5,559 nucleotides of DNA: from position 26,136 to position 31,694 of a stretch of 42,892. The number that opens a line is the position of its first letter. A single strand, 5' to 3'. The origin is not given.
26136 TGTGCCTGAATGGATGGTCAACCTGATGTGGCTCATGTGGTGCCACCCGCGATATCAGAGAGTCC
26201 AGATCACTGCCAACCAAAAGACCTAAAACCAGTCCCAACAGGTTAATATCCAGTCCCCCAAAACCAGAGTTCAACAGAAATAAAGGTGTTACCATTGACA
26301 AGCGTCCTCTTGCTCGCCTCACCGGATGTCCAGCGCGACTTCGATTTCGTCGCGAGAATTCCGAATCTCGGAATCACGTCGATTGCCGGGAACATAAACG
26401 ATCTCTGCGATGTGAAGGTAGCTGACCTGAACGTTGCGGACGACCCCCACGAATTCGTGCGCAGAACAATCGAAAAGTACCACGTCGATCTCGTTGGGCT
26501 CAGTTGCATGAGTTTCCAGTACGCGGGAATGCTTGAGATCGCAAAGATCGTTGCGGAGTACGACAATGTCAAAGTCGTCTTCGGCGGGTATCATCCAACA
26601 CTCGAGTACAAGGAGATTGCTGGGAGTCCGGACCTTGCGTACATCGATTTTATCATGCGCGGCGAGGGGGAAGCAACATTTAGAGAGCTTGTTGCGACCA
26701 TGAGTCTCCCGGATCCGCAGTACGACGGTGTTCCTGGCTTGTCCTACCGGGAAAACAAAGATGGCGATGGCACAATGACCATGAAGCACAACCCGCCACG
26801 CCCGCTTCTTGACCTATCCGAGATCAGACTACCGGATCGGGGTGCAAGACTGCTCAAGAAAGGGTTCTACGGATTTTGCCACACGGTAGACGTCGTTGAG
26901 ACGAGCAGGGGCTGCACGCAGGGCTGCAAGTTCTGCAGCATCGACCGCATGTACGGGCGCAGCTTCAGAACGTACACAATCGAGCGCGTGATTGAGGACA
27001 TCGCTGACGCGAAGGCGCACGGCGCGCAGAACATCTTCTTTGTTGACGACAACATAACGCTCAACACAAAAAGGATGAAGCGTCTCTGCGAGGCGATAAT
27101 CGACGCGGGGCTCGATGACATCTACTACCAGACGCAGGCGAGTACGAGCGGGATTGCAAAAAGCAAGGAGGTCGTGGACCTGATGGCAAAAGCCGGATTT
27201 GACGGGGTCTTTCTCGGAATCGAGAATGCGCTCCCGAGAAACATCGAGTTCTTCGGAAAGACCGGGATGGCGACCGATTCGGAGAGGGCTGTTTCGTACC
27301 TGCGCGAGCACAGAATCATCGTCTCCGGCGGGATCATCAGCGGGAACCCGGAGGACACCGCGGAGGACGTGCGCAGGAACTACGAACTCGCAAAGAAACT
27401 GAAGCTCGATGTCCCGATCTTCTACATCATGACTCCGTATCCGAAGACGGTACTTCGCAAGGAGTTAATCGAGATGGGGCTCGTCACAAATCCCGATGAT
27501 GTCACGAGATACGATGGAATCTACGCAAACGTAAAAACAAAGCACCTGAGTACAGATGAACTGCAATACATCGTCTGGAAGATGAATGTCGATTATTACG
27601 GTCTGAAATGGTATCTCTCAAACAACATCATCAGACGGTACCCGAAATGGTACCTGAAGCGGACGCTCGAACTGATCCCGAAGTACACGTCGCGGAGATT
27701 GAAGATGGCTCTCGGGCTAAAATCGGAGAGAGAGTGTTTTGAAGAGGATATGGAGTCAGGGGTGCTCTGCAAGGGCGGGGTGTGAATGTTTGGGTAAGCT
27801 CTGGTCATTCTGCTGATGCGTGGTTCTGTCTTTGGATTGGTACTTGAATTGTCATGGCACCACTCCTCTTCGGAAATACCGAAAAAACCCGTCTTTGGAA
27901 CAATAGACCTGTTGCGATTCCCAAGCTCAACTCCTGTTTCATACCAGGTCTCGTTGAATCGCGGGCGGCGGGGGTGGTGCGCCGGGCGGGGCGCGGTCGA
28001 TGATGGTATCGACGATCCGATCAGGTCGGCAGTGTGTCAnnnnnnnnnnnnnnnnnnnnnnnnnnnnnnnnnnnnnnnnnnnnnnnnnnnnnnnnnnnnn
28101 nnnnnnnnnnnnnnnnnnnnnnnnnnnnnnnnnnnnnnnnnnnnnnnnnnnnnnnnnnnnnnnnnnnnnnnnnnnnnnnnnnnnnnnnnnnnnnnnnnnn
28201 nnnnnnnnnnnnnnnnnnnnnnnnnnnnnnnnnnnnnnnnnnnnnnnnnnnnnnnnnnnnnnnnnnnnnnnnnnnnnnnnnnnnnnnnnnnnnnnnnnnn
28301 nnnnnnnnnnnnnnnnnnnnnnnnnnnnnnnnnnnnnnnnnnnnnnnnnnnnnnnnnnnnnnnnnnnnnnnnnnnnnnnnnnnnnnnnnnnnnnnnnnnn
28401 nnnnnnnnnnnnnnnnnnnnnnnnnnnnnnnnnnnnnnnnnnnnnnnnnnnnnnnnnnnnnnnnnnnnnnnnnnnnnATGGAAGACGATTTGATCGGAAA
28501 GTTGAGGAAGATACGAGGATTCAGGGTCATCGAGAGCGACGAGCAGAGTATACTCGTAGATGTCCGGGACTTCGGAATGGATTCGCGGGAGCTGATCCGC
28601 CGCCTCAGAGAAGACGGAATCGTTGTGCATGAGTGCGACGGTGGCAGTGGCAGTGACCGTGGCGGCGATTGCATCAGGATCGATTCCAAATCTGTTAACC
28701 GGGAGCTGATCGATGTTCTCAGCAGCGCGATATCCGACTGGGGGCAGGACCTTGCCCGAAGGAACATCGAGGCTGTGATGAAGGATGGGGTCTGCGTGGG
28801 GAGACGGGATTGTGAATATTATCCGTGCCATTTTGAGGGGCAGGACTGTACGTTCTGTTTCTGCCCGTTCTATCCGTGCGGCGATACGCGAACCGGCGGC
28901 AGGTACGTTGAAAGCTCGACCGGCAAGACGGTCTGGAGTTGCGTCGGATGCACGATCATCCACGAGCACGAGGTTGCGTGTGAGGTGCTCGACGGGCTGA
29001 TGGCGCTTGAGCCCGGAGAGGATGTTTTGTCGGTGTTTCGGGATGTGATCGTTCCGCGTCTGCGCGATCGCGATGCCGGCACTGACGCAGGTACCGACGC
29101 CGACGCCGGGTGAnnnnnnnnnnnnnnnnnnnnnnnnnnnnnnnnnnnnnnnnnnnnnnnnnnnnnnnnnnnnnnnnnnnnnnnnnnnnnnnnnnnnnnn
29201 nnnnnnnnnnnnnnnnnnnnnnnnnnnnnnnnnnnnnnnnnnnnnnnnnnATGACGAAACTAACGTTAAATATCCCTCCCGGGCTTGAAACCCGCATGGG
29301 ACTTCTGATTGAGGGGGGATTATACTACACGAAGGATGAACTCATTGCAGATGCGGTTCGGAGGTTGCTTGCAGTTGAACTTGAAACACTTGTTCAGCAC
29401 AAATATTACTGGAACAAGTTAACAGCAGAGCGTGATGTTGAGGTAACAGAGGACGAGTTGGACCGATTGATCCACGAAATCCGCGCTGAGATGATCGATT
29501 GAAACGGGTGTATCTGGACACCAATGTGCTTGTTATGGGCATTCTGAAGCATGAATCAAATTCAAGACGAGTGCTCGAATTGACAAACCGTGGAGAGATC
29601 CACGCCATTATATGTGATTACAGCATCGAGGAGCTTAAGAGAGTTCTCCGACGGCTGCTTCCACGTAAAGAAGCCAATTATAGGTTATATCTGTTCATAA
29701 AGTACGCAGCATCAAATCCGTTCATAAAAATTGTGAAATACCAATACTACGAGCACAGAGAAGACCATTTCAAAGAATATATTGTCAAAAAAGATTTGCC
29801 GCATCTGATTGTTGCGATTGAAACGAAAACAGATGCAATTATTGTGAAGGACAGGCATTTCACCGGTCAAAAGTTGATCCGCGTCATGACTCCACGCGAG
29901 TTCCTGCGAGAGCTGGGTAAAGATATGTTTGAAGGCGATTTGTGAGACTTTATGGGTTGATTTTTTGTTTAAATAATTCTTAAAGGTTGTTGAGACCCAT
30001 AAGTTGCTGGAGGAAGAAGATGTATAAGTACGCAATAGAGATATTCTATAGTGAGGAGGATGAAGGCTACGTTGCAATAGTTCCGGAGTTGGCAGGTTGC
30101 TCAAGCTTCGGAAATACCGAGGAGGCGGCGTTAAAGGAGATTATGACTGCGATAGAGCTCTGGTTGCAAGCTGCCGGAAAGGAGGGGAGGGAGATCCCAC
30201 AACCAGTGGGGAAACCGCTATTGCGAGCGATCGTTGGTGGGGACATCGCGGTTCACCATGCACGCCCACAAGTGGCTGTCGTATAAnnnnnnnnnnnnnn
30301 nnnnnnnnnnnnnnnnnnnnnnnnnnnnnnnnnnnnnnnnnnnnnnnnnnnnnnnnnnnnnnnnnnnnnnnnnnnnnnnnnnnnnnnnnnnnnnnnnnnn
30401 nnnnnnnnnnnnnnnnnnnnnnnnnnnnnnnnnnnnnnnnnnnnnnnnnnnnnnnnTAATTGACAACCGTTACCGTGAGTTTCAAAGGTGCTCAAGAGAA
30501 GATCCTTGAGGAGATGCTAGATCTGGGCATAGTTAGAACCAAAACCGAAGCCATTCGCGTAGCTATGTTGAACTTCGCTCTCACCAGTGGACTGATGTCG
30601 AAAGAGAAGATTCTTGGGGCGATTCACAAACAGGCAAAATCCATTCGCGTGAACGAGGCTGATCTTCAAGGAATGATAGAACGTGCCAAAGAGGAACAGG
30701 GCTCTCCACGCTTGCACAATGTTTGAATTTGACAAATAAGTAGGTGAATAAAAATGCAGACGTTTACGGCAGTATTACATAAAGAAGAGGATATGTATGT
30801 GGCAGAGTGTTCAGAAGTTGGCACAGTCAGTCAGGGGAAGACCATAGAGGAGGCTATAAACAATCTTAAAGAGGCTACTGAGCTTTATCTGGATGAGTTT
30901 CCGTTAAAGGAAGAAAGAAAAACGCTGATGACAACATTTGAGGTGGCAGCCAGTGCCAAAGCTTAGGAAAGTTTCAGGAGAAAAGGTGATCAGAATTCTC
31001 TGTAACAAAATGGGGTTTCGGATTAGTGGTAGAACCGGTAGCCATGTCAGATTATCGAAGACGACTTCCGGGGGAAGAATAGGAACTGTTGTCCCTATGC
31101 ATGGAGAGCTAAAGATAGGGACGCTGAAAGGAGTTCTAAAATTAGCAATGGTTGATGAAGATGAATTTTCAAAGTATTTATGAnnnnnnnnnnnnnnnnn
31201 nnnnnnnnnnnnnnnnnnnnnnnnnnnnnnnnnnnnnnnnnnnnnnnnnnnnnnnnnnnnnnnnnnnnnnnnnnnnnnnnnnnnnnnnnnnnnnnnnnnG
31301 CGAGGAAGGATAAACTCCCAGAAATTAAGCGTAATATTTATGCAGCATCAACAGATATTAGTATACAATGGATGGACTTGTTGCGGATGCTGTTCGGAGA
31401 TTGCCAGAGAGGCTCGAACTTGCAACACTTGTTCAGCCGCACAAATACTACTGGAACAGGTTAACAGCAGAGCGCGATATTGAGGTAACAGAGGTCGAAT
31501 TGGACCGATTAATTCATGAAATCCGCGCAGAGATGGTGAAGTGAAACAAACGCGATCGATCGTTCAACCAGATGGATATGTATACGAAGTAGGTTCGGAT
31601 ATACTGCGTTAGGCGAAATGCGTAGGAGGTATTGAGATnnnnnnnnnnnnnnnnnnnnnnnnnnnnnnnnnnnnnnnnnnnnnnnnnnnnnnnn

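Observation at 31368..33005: Overlapping HhH-glycosylase-like + DUF6884-like gene pair occupying the toxin position behind a truncated RHH antitoxin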

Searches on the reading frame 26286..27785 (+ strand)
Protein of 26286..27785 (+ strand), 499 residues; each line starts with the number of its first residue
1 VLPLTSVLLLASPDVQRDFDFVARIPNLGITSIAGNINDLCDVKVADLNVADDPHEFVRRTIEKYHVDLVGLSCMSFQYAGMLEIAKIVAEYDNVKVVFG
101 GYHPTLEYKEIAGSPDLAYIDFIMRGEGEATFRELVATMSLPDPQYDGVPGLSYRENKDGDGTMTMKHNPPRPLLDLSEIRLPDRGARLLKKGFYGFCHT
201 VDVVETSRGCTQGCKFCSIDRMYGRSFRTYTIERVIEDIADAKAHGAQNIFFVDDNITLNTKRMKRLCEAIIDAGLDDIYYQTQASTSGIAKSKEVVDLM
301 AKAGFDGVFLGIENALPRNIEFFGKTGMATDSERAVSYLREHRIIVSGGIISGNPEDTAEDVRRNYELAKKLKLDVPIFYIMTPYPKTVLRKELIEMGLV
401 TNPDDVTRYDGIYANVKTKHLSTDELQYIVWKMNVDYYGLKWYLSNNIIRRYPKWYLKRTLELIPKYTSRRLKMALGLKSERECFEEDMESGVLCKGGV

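Call 10: search_protein_families(library=pfam, proteins=[window:26286-27785:+], max_evalue=0.01)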
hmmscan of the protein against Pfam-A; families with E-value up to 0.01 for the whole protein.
window:26286-27785:+ (499 aa): 3 families
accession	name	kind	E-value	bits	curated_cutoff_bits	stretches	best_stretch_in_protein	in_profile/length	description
PF04055.27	Radical_SAM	-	7.7e-20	72.2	29.5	1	204-368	1-165/166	Radical SAM superfamily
PF02310.24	B12-binding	-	9.1e-20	71.1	32.1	1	24-136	11-121/121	B12 binding domain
PF09703.15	Cas_Csa4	-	0.0021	17.9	25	1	225-302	271-350/355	CRISPR-associated protein (Cas_Csa4)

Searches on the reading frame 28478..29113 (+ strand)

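Call 10: search_protein_families(library=pfam, proteins=[window:28478-29113:+], max_evalue=0.01)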
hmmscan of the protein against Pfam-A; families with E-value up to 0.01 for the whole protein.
window:28478-29113:+ (211 aa): 1 family
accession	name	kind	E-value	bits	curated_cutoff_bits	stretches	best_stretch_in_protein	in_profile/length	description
PF04071.17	zf-like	-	2.3e-23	82.3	27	1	107-174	5-71/82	Cysteine-rich small domain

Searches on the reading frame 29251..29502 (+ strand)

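Call 3: search_protein_families(library=pfam, proteins=[window:29251-29502:+], max_evalue=0.1)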
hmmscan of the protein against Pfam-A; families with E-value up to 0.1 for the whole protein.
window:29251-29502:+ (83 aa): 1 family
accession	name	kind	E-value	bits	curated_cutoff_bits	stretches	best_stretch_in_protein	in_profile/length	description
PF17723.7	RHH_8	-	0.001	19.6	25.4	1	3-50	5-52/119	Ribbon-Helix-Helix transcriptional regulator family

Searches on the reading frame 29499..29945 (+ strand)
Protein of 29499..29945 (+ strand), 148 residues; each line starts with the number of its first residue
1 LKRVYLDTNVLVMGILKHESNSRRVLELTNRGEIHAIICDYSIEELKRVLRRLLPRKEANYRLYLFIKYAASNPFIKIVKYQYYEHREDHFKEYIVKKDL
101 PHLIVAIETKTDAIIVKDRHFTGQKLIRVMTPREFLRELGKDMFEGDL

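Call 3: search_protein_families(library=pfam, proteins=[window:29499-29945:+], max_evalue=0.1)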
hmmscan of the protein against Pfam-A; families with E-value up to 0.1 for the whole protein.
window:29499-29945:+ (148 aa): 4 families
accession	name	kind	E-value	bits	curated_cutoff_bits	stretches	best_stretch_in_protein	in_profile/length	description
PF13470.12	PIN_3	-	1.2e-10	42.6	27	1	3-120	1-115/115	PIN domain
PF01850.27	PIN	-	8.6e-06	26.8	23.6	1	4-121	1-114/120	PIN domain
PF10130.15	PIN_2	-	0.00012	22.8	22.4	1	6-122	2-116/133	PIN domain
PF16289.11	PIN_12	-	0.00013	22.8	32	1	4-103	1-111/172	PIN domain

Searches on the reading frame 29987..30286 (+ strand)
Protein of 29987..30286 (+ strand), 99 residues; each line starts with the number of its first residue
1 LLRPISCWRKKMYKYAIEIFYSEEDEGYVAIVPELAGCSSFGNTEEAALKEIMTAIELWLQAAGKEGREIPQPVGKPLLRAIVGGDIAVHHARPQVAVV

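Call 10: search_protein_families(library=pfam, proteins=[window:29987-30286:+], max_evalue=0.01)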
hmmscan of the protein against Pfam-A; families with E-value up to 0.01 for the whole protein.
window:29987-30286:+ (99 aa): 2 families
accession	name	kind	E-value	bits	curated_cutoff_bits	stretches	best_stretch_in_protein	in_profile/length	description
PF15919.11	HicB_lk_antitox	-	1.3e-08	35.4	27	1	15-73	1-58/123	HicB_like antitoxin of bacterial toxin-antitoxin system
PF21748.3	UPF0150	-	8.7e-08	32.4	27.3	1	23-71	16-64/64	UPF0150-like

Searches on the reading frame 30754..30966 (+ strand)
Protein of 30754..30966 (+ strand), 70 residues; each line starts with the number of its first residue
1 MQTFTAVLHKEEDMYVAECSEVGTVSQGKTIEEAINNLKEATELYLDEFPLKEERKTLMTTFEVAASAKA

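Call 10: search_protein_families(library=pfam, proteins=[window:30754-30966:+], max_evalue=0.01)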
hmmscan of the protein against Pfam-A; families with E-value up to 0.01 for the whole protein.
window:30754-30966:+ (70 aa): 3 families
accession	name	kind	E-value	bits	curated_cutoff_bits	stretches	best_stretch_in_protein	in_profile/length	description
PF24113.1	DUF7387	-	0.0003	21.5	27.9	1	8-47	17-56/85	Family of unknown function (DUF7387)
PF21748.3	UPF0150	-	0.00077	19.8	27.3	1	10-46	14-53/64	UPF0150-like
PF15919.11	HicB_lk_antitox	-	0.0012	19.4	27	1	22-54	21-53/123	HicB_like antitoxin of bacterial toxin-antitoxin system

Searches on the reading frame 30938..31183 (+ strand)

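Call 10: search_protein_families(library=pfam, proteins=[window:30938-31183:+], max_evalue=0.01)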
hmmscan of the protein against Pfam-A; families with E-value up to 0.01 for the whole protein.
window:30938-31183:+ (81 aa): 1 family
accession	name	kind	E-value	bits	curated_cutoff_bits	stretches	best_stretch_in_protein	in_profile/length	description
PF07927.17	HicA_toxin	-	1.1e-12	48.3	27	1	14-70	1-56/58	HicA toxin of bacterial toxin-antitoxin,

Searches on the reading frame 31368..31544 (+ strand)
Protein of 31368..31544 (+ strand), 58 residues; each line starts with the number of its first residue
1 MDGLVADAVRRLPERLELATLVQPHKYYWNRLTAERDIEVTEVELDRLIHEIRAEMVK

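Call 3: search_protein_families(library=pfam, proteins=[window:31368-31544:+], max_evalue=0.1)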
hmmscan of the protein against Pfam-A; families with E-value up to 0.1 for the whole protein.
window:31368-31544:+ (58 aa): 1 family
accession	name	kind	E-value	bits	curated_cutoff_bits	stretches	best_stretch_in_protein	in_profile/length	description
PF25793.1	WH_2nd_NFRKB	-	0.042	14.3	27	1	3-51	63-115/139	NFRKB second winged helix domain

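Call 4: search_protein_families(library=ncbifam, proteins=[window:31368-31544:+], max_evalue=0.1)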
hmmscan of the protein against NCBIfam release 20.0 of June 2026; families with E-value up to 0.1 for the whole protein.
window:31368-31544:+ (58 aa): 2 families
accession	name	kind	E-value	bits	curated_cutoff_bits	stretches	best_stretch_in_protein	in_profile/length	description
NF041809.1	Avs1a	equivalog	0.074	11.8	420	1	18-56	137-175/387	AVAST type 1 anti-phage system MBL fold metallo-hydrolase Avs1a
NF040499.1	Bdr_N_group1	subfamily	0.079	12.8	40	0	25-50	25-49/52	Bdr family repetitive protein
